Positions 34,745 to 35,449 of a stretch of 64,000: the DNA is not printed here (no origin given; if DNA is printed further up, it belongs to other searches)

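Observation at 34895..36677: Two-gene unit: 456-aa protein of unrecognisable family followed 8 nt later by a stand-alone cNMP-binding domain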

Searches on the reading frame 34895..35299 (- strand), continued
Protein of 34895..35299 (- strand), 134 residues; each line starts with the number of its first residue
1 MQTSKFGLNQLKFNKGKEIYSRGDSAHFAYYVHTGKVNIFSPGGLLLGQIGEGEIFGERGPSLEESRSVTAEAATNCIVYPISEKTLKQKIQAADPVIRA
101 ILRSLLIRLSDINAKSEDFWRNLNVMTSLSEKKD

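Call 103: find_encoding_contigs(protein=P0390, flank=2500, max_places=4)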
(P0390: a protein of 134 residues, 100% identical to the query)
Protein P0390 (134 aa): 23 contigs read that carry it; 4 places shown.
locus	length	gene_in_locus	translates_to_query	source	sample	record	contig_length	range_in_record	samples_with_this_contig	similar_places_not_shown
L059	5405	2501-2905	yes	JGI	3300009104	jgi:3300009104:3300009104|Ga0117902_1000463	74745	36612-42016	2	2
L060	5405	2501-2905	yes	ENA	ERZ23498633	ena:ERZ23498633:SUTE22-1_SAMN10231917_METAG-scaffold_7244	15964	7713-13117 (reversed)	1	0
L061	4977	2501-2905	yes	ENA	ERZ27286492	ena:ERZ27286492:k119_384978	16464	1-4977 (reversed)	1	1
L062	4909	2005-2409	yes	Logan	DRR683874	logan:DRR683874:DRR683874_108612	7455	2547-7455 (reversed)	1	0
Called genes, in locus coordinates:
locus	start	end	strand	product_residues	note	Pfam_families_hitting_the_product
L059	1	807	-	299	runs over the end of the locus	PF00763:THF_DHG_CYH, PF02882:THF_DHG_CYH_C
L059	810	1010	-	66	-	PF02325:CCB3_YggT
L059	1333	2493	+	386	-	-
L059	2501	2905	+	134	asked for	PF00027:cNMP_binding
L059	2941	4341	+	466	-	PF04715:, PF00425:Chorismate_bind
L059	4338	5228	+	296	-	PF01063:Aminotran_4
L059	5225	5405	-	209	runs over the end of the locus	PF13181:TPR_8 (faint), PF23914:TPR_CcmH_CycH, PF14559:TPR_19 (faint), PF13431:TPR_17 (faint), PF07719:TPR_2 (faint), PF13428:TPR_14 (faint)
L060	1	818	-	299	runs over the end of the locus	PF00763:THF_DHG_CYH, PF02882:THF_DHG_CYH_C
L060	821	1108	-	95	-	PF02325:CCB3_YggT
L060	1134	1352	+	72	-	-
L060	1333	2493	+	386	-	-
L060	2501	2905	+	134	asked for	PF00027:cNMP_binding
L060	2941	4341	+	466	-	PF04715:, PF00425:Chorismate_bind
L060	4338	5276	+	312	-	-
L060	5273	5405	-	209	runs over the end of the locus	PF13181:TPR_8 (faint), PF23914:TPR_CcmH_CycH, PF14559:TPR_19 (faint), PF13431:TPR_17 (faint), PF07719:TPR_2 (faint), PF13428:TPR_14 (faint)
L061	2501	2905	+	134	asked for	PF00027:cNMP_binding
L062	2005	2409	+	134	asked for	PF00027:cNMP_binding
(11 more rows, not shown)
